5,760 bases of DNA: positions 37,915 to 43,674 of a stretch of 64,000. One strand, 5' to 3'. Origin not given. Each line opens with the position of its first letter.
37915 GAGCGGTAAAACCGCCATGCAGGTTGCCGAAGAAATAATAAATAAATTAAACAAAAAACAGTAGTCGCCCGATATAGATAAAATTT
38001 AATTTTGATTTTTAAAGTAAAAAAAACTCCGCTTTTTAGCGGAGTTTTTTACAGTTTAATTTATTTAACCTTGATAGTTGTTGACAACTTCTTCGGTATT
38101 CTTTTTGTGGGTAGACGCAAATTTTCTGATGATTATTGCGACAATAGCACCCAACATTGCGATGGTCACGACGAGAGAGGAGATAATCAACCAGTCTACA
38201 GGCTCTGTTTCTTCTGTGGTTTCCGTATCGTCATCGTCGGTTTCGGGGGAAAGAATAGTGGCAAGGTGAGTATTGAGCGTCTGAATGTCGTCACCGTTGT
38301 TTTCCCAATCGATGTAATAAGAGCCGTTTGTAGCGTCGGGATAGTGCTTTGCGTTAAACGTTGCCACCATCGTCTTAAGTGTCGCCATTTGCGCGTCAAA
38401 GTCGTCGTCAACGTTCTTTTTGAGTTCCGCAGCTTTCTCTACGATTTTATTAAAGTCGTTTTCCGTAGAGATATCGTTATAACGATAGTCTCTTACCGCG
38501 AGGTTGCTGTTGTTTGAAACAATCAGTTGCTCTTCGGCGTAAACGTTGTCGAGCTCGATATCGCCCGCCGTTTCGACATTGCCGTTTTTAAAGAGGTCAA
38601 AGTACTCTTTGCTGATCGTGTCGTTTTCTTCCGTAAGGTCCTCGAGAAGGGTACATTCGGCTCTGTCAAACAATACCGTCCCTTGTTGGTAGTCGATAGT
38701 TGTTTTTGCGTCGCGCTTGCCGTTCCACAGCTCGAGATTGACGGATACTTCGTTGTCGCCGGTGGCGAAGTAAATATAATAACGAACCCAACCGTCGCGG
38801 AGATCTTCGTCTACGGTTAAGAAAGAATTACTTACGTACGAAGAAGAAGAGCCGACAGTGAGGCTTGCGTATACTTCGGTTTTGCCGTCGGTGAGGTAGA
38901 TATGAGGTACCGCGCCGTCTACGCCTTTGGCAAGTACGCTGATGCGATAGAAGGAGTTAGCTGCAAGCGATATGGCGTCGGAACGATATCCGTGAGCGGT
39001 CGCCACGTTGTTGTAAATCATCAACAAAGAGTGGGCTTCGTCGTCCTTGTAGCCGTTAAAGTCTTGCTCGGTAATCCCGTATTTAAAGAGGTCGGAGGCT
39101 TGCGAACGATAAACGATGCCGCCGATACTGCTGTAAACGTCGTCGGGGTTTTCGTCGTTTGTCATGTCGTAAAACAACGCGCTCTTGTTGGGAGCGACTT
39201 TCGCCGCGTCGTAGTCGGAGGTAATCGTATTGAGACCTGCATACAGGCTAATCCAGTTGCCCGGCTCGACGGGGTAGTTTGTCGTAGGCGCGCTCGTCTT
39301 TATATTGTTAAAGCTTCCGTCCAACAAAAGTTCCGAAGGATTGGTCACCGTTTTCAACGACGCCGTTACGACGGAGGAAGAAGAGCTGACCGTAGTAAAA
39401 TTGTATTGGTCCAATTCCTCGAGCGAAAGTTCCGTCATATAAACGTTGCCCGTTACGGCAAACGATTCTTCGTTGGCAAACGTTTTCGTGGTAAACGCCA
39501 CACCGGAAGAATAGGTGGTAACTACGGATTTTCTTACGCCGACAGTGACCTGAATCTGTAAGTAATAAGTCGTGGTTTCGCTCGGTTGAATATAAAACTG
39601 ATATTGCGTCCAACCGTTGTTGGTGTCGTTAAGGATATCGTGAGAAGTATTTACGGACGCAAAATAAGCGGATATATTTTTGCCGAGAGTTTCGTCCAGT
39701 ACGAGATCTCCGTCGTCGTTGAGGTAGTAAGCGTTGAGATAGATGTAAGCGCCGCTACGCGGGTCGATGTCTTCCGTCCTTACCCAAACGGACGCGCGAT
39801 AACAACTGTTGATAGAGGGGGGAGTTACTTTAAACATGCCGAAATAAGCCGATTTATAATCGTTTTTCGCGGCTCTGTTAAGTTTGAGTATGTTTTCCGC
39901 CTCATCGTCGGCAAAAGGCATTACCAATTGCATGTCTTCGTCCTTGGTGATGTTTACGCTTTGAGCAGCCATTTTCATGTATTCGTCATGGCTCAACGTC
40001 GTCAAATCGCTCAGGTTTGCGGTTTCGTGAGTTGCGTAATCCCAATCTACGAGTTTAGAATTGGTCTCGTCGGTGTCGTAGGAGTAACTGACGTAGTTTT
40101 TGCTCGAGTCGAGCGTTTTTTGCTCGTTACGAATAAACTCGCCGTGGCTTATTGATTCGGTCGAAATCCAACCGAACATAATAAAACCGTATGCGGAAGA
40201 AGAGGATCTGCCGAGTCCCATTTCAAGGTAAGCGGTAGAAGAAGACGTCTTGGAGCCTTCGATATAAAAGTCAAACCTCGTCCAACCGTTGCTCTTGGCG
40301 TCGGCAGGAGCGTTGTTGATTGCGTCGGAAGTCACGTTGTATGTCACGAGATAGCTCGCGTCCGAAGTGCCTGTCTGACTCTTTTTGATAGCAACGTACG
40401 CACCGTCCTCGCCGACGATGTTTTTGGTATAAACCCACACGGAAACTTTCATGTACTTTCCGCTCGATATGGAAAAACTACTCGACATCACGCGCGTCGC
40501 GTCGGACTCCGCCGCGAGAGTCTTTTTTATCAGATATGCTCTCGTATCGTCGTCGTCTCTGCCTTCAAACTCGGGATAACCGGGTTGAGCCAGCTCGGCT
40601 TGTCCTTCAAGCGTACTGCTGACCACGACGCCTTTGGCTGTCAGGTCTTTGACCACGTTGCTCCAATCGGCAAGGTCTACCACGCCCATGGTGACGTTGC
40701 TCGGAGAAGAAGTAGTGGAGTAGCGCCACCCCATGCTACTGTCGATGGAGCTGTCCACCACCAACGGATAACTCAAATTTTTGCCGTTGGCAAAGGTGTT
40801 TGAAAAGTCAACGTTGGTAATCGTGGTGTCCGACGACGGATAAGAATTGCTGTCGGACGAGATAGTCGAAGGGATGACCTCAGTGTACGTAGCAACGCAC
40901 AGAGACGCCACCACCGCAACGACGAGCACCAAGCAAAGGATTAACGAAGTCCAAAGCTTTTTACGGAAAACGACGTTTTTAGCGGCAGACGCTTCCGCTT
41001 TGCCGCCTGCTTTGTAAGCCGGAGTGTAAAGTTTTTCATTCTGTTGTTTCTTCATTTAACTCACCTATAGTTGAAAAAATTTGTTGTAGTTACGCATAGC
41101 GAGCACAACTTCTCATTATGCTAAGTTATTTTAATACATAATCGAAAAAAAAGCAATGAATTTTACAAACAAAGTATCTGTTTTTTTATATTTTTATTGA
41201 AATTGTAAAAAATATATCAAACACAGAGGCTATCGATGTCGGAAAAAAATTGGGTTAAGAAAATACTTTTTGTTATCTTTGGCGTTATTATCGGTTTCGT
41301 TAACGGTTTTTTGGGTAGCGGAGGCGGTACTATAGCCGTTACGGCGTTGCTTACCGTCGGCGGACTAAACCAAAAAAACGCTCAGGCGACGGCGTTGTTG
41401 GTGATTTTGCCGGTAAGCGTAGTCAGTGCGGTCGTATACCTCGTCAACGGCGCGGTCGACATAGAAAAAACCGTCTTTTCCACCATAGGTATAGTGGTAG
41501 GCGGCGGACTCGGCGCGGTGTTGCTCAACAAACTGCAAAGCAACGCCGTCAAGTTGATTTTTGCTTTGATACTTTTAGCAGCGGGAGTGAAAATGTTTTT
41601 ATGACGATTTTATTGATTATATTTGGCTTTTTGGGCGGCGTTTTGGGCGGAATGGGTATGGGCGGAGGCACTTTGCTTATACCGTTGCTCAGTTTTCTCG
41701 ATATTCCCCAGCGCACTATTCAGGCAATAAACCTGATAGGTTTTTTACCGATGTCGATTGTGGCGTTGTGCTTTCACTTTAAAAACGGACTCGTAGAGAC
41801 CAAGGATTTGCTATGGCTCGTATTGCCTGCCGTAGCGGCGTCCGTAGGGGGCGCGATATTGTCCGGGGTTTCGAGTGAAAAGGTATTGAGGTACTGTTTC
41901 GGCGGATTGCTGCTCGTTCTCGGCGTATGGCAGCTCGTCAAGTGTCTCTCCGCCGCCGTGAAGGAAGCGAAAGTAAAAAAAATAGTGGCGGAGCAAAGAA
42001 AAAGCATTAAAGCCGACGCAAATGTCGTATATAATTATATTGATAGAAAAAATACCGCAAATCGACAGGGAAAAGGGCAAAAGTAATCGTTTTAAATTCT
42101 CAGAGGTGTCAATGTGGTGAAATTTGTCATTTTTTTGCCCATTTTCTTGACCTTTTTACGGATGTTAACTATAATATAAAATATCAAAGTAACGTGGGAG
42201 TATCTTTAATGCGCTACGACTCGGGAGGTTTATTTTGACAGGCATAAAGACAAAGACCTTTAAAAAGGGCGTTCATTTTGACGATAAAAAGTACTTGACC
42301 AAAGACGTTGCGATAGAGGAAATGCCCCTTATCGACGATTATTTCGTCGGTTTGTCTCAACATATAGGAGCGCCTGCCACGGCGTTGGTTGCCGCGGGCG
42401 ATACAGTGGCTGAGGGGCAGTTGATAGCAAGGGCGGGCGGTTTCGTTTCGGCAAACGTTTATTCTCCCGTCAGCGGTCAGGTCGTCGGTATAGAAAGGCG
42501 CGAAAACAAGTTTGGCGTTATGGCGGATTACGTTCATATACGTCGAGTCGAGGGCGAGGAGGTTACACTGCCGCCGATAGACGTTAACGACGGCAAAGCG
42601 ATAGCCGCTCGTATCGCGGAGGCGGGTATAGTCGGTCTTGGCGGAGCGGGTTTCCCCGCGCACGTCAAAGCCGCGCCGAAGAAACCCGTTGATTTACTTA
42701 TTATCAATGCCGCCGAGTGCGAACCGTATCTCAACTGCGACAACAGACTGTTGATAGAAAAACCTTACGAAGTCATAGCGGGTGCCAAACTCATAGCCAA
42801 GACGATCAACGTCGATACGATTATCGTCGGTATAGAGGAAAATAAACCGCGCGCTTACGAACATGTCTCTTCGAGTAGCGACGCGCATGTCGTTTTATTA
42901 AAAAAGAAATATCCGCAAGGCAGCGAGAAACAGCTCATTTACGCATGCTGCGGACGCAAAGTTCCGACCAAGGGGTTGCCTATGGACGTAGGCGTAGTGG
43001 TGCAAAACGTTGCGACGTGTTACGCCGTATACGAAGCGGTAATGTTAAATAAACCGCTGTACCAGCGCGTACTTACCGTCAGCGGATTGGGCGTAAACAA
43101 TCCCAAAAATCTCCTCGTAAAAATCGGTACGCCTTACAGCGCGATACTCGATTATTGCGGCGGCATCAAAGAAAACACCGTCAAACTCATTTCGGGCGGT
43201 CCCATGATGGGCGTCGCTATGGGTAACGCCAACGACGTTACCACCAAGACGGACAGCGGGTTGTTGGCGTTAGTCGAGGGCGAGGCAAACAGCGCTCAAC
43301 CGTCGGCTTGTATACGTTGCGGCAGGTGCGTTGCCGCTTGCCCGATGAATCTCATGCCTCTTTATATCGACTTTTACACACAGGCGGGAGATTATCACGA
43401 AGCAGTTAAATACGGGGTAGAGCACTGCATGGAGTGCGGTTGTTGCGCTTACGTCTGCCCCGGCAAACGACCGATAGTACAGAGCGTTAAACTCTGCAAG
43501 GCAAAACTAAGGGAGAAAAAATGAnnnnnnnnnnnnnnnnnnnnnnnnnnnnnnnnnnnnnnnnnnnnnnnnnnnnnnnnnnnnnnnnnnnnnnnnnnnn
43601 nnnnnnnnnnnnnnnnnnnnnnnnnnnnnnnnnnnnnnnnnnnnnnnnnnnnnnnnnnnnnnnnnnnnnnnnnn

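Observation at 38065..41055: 996-aa protein anchored by TM helices at both ends, carrying three CBM4/9-like modules and no catalytic domain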

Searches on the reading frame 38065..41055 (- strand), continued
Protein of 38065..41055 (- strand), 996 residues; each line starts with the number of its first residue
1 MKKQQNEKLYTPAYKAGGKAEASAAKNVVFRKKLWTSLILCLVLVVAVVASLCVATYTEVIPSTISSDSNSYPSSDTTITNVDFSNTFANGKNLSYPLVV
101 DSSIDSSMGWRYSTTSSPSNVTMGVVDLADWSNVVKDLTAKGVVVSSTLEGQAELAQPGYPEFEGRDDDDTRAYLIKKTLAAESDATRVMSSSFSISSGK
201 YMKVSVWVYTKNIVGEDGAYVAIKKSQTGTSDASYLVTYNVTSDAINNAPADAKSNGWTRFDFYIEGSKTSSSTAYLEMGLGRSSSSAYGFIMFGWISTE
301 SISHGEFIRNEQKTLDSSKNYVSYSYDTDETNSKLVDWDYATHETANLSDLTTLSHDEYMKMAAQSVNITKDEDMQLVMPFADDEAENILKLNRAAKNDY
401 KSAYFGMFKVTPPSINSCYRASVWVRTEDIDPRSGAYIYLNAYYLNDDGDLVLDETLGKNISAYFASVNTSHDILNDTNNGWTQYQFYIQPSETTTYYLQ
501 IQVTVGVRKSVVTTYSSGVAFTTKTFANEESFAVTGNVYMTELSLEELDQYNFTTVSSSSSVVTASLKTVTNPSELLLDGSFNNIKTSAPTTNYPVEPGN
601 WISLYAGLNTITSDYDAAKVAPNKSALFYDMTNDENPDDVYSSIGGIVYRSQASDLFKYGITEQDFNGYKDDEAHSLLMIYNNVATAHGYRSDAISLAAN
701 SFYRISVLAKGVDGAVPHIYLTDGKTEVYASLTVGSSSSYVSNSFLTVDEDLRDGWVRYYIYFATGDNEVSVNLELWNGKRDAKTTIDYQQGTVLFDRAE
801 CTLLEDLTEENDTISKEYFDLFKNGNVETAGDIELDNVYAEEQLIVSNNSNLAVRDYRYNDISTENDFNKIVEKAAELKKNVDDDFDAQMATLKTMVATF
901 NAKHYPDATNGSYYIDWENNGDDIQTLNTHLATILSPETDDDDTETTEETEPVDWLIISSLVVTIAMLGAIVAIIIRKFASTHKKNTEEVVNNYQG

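Call 80: find_encoding_contigs(protein=P0003, flank=5000, max_places=1)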
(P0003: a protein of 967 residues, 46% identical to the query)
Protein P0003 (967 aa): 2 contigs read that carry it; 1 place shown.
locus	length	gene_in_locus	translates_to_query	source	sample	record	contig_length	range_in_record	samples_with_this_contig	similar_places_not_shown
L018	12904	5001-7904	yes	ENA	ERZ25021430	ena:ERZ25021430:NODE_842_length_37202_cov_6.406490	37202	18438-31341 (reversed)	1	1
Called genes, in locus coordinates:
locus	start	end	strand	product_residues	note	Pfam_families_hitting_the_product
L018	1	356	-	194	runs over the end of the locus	PF02508:Rnf-Nqr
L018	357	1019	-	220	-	PF02508:Rnf-Nqr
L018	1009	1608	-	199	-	-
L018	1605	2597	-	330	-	PF03116:NQR2_RnfD_RnfE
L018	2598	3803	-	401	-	PF05896:NQRA_N (faint), PF13375:RnfC_N, PF01512:Complex1_51K, PF10531:SLBB, PF13237:Fer4_10, PF13534:Fer4_17 (faint), PF12838:Fer4_7 (weak), PF13187:Fer4_9 (weak)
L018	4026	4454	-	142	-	PF01925:TauE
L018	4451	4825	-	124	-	PF01925:TauE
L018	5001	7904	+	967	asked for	-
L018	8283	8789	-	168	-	PF01202:SKI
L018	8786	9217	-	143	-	PF01220:DHquinase_II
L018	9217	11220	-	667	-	PF00275:EPSP_synthase, PF08501:Shikimate_dh_N, PF18317:SDH_C (weak)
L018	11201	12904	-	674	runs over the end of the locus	PF01264:Chorismate_synt, PF01761:DHQ_synthase, PF24621:DHQS_C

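Call 85: search_protein_families(library=phrogs, proteins=[window:38065-41055:-], max_evalue=0.01)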
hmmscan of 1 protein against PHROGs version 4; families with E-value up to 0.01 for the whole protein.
window:38065-41055:- (996 aa): 0 families
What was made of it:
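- On Phage receptor-binding or tail-fibre proteins: There is no PHROG hit (call 85).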

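Call 92: search_protein_families(library=padloc, proteins=[window:38065-41055:-], max_evalue=0.01)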
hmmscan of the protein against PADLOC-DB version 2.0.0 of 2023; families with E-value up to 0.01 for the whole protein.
window:38065-41055:- (996 aa): 0 families

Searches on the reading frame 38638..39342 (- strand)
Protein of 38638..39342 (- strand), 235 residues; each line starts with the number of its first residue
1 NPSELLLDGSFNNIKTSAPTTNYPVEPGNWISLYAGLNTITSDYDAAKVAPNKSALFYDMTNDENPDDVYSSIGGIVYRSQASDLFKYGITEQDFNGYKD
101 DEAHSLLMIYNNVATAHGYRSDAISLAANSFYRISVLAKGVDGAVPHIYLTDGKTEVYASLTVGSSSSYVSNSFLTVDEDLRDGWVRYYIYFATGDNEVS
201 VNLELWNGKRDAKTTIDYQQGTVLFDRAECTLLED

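Call 59: search_solved_structures(query=A4, max_evalue=1)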
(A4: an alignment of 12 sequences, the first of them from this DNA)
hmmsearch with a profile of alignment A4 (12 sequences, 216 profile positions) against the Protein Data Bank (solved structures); distinct sequences matched with E-value up to 1: 0.

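Call 62: search_protein_families(library=pfam, alignment_id=A4, max_evalue=1)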
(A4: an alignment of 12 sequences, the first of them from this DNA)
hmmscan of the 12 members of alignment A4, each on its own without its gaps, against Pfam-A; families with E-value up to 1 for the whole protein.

A. member 1, seq(235 aa): 0 families

B. families by the number of members that match (of 12 scanned): 4 families
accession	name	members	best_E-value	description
PF02018.23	CBM_4_9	2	0.00025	Carbohydrate binding domain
PF22825.2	HpiC1-like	1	0.00036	HpiC1 cyclase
PF22896.3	OB_RNR_1st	1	0.035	Ribonuclease R, OB first domain, N-terminal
PF16640.11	Big_3_5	1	0.65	Bacterial Ig-like domain (group 3)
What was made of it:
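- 38638..39342 (-): Module 3, aa 572-806: CBM4/9-like beta-sandwich (NGSF...W start, VLFD end). Two of 12 orthologous modules hit Pfam CBM_4_9 at E 2.5e-4 (call 62).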

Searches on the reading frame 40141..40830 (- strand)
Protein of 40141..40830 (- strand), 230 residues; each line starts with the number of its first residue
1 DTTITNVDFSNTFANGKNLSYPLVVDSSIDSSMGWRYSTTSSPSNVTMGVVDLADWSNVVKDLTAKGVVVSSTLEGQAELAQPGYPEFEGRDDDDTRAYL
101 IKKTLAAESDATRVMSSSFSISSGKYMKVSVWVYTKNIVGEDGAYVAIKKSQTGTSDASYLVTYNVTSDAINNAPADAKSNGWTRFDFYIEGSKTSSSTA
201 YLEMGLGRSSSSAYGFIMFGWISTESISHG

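Call 58: search_solved_structures(query=A3, max_evalue=1)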
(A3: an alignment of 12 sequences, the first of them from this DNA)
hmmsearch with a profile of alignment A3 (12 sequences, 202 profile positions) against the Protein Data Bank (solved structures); distinct sequences matched with E-value up to 1: 0.
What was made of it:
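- Tried and rejected: Module profiles against PDB sequences gave no hit at E<=1 (calls 58, 59).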

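Call 61: search_protein_families(library=pfam, alignment_id=A3, max_evalue=1)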
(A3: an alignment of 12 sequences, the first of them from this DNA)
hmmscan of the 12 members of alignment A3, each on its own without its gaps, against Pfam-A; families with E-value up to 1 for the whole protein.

A. member 1, seq(230 aa): 2 families
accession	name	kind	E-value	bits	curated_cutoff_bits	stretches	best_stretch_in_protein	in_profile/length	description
PF11312.14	Methyltransf_34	-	0.029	14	26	1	38-66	112-140/304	Putative SAM-dependent methyltransferase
PF13995.12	YebF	-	0.16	12.4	27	1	128-171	43-86/89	YebF-like protein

B. families by the number of members that match (of 12 scanned): 6 families
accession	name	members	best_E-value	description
PF10102.14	DUF2341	2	0.028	Domain of unknown function (DUF2341)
PF11312.14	Methyltransf_34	1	0.029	Putative SAM-dependent methyltransferase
PF15434.11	FAM104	1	0.079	Family 104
PF20753.2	DUF6558_C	1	0.088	Phage tail C-terminal domain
PF07801.16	DUF1647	1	0.09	Protein of unknown function (DUF1647)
PF13995.12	YebF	1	0.16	YebF-like protein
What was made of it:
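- On Pfam CBM_4_9 (PF02018): None of 12 module-1 orthologues hit at E<=1, and 2 of 12 module-3 orthologues hit at E 2.5e-4 (calls 61, 62).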

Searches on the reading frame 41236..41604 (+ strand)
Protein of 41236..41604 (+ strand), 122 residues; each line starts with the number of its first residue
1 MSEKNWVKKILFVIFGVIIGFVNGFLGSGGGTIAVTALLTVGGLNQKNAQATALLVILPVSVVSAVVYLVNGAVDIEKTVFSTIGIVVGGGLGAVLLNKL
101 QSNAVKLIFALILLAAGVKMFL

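Call 28: search_protein_families(library=pfam, proteins=[window:41236-41604:+])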
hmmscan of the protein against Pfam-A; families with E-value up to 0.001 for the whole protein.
window:41236-41604:+ (122 aa): 1 family
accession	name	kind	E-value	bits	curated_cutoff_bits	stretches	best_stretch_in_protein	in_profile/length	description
PF01925.25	TauE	-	1.5e-22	80.9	32.6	1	5-120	122-237/237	Sulfite exporter TauE/SafE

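Call 75: search_protein_families(library=ncbifam, proteins=[window:41236-41604:+], max_evalue=0.00001)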
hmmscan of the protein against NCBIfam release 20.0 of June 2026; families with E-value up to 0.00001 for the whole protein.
window:41236-41604:+ (122 aa): 2 families
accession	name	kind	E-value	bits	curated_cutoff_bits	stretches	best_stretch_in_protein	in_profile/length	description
NF007909.0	PRK10621.1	equivalog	1.7e-08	34.1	383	1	9-121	13-122/266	hypothetical protein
NF040961.1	MamO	equivalog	4.7e-06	25.2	800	1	10-121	529-648/648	magnetosome protein MamO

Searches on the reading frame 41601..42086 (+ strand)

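Call 28: search_protein_families(library=pfam, proteins=[window:41601-42086:+])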
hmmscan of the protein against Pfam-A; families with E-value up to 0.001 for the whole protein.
window:41601-42086:+ (161 aa): 1 family
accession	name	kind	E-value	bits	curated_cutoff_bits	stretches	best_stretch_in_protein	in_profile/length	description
PF01925.25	TauE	-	1.5e-20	74.3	32.6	1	5-117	1-113/237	Sulfite exporter TauE/SafE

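Call 75: search_protein_families(library=ncbifam, proteins=[window:41601-42086:+], max_evalue=0.00001)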
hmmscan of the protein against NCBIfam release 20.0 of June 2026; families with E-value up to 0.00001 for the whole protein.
window:41601-42086:+ (161 aa): 0 families

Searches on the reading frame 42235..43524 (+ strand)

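Call 28: search_protein_families(library=pfam, proteins=[window:42235-43524:+])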
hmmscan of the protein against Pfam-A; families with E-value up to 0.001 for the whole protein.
window:42235-43524:+ (429 aa): 14 families
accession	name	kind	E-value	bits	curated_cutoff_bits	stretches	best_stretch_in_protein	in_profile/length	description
PF01512.22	Complex1_51K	-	2.6e-46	157.7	31.2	1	127-267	1-150/150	Nuo51 FMN-binding domain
PF13375.12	RnfC_N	-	5e-27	94.3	25.6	1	8-103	2-97/101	RnfC Barrel sandwich hybrid domain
PF10531.15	SLBB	-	1.4e-11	44.4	27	1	280-328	2-55/55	SLBB domain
PF13237.11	Fer4_10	-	8.7e-11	42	25.5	1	354-409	4-53/53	4Fe-4S dicluster domain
PF12838.12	Fer4_7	-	6.8e-09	36.5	27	1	359-409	2-49/52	4Fe-4S dicluster domain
PF13534.11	Fer4_17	-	1.3e-07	32.5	22.2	1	348-373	35-60/61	4Fe-4S dicluster domain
PF13187.11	Fer4_9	-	2e-06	28.1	27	1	358-410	1-49/52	4Fe-4S dicluster domain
PF00037.32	Fer4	-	4.5e-06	26.7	21.1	1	356-372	5-21/24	4Fe-4S binding domain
PF13183.11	Fer4_8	-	4.6e-06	27.5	27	1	357-409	3-65/68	4Fe-4S dicluster domain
PF12797.12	Fer4_2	-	8.5e-06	25.9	24.5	0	356-370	7-21/22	4Fe-4S binding domain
PF14697.11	Fer4_21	-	1.4e-05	25.6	35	1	357-409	6-52/59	4Fe-4S dicluster domain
PF12837.12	Fer4_6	-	9.7e-05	22.6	25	1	356-372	6-22/24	4Fe-4S binding domain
PF05896.17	NQRA_N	-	0.00013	22.5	25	1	26-90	18-82/94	NqrA N-terminal barrel-sandwich hybrid domain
PF12800.12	Fer4_4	-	0.00065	20.3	24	1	356-371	1-16/17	4Fe-4S binding domain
